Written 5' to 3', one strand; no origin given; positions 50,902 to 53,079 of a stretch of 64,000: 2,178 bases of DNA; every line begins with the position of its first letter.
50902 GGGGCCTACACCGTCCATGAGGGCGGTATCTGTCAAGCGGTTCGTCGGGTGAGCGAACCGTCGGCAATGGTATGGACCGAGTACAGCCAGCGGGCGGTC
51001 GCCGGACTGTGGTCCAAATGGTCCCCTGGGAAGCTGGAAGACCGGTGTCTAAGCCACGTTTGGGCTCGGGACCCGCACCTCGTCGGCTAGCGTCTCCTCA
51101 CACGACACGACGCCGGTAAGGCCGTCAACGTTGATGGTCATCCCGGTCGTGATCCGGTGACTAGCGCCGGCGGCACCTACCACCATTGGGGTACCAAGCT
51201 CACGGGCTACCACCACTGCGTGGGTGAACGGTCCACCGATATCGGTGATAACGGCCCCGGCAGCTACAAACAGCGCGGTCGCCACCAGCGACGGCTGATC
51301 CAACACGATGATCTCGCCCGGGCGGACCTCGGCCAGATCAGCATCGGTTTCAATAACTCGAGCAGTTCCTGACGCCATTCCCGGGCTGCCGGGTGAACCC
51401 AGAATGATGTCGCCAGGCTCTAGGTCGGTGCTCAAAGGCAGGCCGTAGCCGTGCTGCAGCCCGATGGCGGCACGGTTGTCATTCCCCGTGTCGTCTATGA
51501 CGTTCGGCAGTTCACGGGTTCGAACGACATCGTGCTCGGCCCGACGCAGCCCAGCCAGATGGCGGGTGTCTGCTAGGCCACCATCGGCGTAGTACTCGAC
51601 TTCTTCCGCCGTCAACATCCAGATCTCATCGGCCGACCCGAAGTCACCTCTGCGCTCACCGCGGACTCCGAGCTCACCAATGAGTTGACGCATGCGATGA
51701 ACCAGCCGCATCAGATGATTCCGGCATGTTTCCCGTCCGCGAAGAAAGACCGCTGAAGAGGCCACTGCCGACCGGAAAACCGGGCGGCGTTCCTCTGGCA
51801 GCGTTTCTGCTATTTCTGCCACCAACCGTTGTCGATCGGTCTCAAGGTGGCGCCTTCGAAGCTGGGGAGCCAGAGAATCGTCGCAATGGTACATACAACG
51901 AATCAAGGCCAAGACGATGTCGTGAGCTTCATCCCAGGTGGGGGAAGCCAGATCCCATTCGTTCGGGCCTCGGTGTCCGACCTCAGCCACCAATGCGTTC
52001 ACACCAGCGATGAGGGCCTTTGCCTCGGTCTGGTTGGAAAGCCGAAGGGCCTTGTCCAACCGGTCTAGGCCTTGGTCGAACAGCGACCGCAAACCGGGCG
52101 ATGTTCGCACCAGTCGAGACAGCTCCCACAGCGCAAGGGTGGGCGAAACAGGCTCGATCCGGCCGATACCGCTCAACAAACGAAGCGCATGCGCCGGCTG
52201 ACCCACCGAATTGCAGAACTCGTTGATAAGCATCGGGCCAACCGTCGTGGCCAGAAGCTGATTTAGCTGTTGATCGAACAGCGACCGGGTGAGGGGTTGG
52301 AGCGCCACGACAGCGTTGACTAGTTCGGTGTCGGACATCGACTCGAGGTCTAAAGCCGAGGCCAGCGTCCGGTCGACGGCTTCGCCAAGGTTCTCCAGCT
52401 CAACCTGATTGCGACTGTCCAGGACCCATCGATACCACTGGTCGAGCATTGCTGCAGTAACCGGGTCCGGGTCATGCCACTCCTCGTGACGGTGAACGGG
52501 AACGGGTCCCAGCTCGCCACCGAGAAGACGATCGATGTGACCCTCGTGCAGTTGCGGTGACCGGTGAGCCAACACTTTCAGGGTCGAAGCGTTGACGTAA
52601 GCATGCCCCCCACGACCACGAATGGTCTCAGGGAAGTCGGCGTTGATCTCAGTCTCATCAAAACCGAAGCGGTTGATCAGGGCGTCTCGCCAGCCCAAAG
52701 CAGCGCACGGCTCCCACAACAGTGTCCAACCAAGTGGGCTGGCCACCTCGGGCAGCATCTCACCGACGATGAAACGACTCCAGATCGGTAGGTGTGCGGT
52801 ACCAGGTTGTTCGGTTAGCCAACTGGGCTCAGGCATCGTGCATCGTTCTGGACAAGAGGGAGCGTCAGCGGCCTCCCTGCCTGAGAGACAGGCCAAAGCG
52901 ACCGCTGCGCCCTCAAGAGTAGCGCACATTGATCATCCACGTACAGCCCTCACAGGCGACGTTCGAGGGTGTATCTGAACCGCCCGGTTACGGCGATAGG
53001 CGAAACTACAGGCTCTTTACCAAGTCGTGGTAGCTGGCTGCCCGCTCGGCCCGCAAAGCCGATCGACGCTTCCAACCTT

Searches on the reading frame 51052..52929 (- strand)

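Call 77: search_protein_families(library=pfam, proteins=[window:51052-52929:-], max_evalue=0.00001)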
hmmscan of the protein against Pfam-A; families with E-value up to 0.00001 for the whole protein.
window:51052-52929:- (626 aa): 1 family
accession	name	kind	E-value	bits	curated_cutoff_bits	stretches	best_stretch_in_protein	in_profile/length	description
PF00391.29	PEP-utilizers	-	9.1e-15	54.5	23.1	1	536-606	2-72/72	PEP-utilising enzyme, mobile domain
